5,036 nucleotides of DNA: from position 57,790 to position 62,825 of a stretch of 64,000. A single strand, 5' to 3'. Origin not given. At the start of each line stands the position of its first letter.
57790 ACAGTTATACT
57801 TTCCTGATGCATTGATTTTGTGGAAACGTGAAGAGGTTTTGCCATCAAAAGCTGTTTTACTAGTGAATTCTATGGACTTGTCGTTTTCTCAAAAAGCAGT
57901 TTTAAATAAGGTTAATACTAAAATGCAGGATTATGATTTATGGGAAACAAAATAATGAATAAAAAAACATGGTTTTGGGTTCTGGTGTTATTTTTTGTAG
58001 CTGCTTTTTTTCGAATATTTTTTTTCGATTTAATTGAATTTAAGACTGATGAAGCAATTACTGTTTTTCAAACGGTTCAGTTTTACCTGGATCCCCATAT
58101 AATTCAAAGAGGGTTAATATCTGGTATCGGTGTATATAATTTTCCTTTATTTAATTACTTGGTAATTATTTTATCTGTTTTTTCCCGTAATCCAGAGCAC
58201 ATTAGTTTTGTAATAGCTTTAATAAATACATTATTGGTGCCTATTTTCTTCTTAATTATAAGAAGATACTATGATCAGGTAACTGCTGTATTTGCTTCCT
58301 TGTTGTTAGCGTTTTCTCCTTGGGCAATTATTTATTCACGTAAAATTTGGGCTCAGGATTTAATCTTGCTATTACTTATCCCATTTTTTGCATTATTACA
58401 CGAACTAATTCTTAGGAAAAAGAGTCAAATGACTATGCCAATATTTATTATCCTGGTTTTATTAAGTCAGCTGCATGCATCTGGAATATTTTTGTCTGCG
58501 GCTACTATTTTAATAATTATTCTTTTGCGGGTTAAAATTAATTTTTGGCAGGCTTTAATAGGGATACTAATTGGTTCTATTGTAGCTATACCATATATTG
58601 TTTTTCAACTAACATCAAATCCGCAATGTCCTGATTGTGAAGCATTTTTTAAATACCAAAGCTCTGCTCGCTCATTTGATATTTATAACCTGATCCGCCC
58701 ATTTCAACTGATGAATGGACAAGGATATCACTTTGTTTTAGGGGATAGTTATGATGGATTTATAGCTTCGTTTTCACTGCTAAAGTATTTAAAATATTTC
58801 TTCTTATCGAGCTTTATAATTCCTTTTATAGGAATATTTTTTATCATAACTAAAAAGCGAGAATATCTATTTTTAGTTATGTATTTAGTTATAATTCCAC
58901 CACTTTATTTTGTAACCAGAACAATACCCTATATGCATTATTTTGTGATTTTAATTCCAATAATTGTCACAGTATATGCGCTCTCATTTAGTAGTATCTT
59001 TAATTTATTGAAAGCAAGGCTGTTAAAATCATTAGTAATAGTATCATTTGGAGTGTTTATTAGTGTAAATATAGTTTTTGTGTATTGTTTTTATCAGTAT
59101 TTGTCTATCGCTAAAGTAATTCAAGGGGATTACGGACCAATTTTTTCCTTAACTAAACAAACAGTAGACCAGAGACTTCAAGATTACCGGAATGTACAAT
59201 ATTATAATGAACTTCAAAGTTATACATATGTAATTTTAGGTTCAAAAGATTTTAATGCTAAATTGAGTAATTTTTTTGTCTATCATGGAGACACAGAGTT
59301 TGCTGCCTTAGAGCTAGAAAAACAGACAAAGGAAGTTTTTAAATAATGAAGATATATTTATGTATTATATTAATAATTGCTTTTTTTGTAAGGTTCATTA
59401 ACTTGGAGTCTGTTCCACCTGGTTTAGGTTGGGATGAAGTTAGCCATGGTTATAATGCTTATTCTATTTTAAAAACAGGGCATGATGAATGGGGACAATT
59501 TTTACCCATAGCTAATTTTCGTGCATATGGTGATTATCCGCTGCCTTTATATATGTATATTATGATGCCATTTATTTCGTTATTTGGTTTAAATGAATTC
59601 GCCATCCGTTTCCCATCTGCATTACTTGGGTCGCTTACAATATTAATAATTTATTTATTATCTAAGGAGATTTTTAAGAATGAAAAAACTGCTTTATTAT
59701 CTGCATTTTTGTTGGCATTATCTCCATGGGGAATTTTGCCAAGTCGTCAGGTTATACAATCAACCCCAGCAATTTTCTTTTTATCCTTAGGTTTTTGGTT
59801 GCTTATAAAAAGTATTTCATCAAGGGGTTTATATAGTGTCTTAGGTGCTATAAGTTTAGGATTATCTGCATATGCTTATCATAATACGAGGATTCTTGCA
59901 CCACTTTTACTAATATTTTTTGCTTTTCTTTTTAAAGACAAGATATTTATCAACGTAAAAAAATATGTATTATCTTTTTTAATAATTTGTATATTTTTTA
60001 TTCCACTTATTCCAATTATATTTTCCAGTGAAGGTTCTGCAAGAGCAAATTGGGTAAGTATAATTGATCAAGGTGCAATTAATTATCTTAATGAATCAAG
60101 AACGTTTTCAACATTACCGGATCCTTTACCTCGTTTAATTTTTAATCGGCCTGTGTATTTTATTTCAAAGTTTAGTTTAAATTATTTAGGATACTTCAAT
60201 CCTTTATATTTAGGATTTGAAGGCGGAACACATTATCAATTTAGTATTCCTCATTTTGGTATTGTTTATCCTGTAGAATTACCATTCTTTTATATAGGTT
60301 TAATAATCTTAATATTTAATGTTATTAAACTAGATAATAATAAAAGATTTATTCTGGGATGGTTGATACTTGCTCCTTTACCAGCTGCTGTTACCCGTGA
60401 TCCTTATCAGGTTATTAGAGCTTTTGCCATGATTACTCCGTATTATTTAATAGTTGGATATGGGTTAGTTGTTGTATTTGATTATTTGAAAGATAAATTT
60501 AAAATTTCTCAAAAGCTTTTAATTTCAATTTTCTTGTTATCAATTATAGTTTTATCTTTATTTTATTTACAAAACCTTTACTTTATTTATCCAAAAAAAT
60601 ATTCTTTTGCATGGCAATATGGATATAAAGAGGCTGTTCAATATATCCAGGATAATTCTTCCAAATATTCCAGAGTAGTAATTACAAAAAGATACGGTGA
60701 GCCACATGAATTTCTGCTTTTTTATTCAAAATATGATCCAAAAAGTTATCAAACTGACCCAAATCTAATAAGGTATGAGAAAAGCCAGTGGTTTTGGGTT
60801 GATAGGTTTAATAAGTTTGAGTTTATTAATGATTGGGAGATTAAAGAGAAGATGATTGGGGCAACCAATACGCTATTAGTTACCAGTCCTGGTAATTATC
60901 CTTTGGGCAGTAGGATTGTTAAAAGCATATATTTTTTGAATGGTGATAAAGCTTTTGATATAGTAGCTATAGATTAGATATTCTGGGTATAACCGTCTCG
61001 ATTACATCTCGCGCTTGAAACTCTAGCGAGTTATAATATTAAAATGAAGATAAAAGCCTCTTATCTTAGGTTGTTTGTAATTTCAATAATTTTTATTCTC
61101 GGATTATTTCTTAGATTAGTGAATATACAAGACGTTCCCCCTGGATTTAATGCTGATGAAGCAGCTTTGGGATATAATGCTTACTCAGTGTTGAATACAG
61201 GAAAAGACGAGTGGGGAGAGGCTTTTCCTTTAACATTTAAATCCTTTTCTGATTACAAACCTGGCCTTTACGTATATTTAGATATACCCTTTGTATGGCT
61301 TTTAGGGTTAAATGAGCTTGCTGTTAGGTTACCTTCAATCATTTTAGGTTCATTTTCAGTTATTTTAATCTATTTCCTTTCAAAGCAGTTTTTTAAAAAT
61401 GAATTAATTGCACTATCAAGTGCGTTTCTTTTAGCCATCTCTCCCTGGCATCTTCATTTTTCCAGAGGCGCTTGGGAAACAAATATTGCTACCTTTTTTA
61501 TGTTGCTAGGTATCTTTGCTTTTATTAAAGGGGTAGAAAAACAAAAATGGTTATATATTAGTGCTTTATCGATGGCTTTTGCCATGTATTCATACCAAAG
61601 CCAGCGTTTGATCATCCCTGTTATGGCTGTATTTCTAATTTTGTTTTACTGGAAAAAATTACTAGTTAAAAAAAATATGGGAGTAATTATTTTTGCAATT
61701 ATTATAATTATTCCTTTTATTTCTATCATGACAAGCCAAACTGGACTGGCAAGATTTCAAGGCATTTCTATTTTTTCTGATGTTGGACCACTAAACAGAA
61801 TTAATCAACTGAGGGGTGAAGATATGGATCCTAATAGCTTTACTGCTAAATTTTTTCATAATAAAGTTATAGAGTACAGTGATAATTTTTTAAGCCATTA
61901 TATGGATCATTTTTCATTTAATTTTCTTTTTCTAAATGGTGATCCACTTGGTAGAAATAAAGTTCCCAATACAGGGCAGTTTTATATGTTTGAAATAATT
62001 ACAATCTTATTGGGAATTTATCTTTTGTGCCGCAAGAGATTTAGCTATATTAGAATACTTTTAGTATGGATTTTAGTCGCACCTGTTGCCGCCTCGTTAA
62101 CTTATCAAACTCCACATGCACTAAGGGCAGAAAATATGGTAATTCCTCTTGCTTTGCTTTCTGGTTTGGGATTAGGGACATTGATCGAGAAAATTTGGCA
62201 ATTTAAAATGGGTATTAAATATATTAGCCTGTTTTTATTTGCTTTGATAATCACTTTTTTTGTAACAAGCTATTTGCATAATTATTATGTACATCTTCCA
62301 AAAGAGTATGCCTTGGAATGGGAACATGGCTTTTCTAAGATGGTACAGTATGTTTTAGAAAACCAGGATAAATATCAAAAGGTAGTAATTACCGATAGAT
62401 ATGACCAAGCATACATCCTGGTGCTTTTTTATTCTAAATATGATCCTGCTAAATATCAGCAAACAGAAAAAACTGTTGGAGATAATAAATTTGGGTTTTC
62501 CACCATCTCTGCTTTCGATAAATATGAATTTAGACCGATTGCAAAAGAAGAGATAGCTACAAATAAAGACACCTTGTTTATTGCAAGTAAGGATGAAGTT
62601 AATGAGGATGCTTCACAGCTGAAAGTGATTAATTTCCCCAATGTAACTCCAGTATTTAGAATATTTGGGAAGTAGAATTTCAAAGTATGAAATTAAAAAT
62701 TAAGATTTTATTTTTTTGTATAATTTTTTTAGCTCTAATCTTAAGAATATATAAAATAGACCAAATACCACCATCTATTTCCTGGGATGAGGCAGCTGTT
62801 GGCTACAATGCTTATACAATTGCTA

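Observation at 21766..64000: Super-locus of ~22 GT-C-like polytopic glycosyltransferase paralogs with Dpm1-like GT2 donor synthases, a flippase and nucleotide-sugar genes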

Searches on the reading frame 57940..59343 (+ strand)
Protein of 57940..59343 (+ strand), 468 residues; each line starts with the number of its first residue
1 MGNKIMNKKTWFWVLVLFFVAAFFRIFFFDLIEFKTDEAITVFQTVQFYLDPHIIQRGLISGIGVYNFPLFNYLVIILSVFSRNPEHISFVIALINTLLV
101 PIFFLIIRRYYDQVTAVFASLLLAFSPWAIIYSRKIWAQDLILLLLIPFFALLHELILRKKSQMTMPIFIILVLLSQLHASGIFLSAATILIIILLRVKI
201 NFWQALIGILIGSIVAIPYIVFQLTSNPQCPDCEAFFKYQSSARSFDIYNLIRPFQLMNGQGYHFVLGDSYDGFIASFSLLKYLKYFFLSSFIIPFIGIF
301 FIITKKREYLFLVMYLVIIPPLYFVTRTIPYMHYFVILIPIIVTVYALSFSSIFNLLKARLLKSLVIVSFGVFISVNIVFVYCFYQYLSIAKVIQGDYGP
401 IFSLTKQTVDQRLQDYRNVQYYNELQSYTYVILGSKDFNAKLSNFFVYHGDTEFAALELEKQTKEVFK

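Call 5: search_protein_families(library=pfam, proteins=[window:57940-59343:+], max_evalue=0.01)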
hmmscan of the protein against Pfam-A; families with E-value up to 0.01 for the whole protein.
window:57940-59343:+ (468 aa): 1 family
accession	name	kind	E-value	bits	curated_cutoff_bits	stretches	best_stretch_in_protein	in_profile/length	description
PF13231.12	PMT_2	-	0.00084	20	26.1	1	75-221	11-159/160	Dolichyl-phosphate-mannose-protein mannosyltransferase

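Call 17: search_protein_families(library=ncbifam, proteins=[window:57940-59343:+], max_evalue=1)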
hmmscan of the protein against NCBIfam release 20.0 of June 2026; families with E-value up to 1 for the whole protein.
window:57940-59343:+ (468 aa): 0 families

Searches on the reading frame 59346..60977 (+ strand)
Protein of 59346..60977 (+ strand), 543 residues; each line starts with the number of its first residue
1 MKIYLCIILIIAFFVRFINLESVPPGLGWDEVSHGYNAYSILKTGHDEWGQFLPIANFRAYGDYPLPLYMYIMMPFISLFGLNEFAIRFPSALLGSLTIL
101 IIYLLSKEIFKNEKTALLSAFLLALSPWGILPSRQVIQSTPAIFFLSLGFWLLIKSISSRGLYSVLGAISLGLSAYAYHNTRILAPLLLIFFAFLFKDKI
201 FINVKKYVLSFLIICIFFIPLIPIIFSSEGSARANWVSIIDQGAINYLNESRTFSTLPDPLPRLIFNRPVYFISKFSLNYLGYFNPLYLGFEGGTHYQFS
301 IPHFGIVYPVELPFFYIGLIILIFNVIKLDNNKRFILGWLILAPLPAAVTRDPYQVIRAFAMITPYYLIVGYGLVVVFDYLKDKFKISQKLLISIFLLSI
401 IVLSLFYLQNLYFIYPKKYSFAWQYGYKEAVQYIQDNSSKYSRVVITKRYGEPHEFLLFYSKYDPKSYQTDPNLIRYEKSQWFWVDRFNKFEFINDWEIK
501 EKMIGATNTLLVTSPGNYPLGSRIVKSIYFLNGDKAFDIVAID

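Call 5: search_protein_families(library=pfam, proteins=[window:59346-60974:+], max_evalue=0.01)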
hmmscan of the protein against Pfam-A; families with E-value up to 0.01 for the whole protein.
window:59346-60974:+ (543 aa): 2 families
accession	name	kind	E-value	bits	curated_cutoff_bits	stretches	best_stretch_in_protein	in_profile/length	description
PF13231.12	PMT_2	-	5.6e-16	59.6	26.1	1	67-222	4-158/160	Dolichyl-phosphate-mannose-protein mannosyltransferase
PF02366.24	PMT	-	1e-10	42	22.7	1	7-221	2-230/245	Dolichyl-phosphate-mannose-protein mannosyltransferase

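Call 38: find_encoding_contigs(protein=window:59346-60977:+, flank=10000, max_places=2)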
Protein window:59346-60977:+ (543 aa): 1 contig read that carries it; 1 place shown.
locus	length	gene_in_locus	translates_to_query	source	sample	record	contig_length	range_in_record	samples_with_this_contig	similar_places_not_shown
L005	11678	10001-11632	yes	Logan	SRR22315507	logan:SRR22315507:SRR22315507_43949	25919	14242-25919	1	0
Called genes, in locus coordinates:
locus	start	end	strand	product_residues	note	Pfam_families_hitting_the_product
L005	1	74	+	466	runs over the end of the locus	PF13231:PMT_2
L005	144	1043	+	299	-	PF00535:Glycos_transf_2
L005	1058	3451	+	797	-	PF09586:YfhO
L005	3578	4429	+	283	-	PF00535:Glycos_transf_2, PF13641:Glyco_tranf_2_3, PF13632:Glyco_trans_2_3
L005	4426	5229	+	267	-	PF00535:Glycos_transf_2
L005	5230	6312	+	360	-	PF00534:Glycos_transf_1, PF13692:Glyco_trans_1_4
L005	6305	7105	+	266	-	PF00535:Glycos_transf_2, PF10111:Glyco_tranf_2_2, PF13641:Glyco_tranf_2_3, PF13712:Glyco_tranf_2_5 (weak), PF13632:Glyco_trans_2_3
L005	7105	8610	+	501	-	PF13231:PMT_2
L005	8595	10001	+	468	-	-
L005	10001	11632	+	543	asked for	PF02366:PMT, PF13231:PMT_2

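Call 68: search_solved_structures(query=window:59346-60974:+, max_evalue=0.1, show_alignments=1)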
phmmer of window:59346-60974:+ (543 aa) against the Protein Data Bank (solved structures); distinct sequences matched with E-value up to 0.1: 0.

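Call 72: search_solved_structures(query=A3, max_evalue=1, show_alignments=2)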
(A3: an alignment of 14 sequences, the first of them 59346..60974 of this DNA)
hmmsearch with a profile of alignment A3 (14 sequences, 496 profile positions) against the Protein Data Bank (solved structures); distinct sequences matched with E-value up to 1: 9.
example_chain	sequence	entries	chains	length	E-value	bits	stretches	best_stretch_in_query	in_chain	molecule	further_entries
5ezm_A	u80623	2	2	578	5.2e-15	58.6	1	14-403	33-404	4-amino-4-deoxy-L-arabinose transferase or related glycosyltransferases of PMT family | 4-amino-4-deoxy-L-arabinose (L-Ara4N) transferase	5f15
3waj_A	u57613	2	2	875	0.002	20.4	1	70-385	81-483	Transmembrane oligosaccharyl transferase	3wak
5gmy_A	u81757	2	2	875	0.002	20.4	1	70-385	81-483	Transmembrane oligosaccharyl transferase, putative | Dolichyl-phosphooligosaccharide-protein glycotransferase 3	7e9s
9i5k_A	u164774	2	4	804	0.019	17.2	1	12-194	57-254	Dolichyl-phosphate-mannose--protein mannosyltransferase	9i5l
6s7o_A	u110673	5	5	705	0.077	15.2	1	77-398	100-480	Dolichyl-diphosphooligosaccharide--protein glycosyltransferase subunit STT3A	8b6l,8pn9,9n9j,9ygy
6ftj_5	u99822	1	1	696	0.098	14.8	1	77-398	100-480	Dolichyl-diphosphooligosaccharide--protein glycosyltransferase subunit STT3A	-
6ftg_5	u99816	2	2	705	0.1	14.8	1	77-398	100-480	Dolichyl-diphosphooligosaccharide--protein glycosyltransferase subunit STT3A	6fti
6cfw_G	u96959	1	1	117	0.11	14.7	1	299-398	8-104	Monovalent cation/H+ antiporter subunit C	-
9qks_G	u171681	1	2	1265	0.21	13.8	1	334-427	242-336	ESX secretion system protein YukB,Green fluorescent protein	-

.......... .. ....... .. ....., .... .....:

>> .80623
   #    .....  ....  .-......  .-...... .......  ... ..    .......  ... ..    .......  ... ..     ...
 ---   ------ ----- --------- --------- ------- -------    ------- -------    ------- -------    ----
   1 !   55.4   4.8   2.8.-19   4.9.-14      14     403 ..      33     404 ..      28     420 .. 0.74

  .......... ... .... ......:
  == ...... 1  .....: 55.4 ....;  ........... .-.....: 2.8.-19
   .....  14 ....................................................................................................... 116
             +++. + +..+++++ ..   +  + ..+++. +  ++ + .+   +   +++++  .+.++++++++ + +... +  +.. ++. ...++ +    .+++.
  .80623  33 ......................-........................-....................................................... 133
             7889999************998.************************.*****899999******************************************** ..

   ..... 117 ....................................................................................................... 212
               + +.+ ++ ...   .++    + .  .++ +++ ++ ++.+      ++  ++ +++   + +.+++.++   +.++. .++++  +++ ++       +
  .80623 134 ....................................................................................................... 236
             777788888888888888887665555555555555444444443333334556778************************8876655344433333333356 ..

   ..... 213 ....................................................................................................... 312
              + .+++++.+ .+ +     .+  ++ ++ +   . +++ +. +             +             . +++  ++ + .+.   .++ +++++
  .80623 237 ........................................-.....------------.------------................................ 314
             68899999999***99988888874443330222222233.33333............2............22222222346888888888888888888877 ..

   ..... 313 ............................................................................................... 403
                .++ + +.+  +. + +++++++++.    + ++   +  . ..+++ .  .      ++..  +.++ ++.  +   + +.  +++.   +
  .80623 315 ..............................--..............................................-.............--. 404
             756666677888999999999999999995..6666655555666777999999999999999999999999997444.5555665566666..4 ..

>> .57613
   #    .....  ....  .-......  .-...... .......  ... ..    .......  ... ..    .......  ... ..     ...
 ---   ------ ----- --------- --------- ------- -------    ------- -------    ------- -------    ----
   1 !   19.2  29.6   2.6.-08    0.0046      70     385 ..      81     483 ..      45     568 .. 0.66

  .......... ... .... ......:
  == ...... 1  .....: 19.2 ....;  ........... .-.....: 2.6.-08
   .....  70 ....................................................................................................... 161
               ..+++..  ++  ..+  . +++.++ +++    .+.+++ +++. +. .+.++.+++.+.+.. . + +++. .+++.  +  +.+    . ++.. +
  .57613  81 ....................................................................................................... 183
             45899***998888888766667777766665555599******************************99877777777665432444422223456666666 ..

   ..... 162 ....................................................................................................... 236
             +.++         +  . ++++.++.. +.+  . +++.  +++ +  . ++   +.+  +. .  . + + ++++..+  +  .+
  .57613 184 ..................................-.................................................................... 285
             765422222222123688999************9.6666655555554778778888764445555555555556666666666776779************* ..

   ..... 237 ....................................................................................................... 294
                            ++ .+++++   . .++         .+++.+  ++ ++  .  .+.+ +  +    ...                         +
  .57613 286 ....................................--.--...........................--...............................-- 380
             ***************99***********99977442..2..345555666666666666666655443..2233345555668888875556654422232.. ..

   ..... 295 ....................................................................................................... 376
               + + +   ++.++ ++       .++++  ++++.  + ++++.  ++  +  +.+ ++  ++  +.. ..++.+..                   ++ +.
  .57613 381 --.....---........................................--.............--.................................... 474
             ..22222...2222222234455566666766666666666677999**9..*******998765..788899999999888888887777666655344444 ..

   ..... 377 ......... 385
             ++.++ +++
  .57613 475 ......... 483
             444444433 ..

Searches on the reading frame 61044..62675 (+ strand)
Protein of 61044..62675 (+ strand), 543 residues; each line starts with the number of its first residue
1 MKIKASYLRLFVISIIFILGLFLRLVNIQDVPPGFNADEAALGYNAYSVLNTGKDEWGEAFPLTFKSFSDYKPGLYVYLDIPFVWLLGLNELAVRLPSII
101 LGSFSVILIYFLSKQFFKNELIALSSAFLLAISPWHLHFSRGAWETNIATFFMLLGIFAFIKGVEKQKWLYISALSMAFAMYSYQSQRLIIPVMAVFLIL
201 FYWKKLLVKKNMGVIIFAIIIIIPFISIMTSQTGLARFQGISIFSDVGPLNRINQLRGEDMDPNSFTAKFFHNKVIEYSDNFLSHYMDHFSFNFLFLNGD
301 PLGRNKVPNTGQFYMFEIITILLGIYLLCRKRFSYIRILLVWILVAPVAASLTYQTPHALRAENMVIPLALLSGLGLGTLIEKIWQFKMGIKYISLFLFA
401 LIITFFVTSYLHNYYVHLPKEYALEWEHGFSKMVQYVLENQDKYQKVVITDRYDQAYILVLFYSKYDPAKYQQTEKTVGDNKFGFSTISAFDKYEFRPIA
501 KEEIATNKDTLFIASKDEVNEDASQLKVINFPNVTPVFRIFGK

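Call 5: search_protein_families(library=pfam, proteins=[window:61044-62672:+], max_evalue=0.01)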
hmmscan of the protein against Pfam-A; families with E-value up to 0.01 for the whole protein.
window:61044-62672:+ (543 aa): 2 families
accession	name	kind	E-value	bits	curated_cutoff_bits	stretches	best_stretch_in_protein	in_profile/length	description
PF13231.12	PMT_2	-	1e-15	58.7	26.1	1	84-227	14-159/160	Dolichyl-phosphate-mannose-protein mannosyltransferase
PF02366.24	PMT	-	1.7e-09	38.1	22.7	1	72-225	62-230/245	Dolichyl-phosphate-mannose-protein mannosyltransferase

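Call 34: find_encoding_contigs(protein=window:61044-62675:+, flank=10000, max_places=2)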
Protein window:61044-62675:+ (543 aa): no gene with exactly this product is on record in the collection.
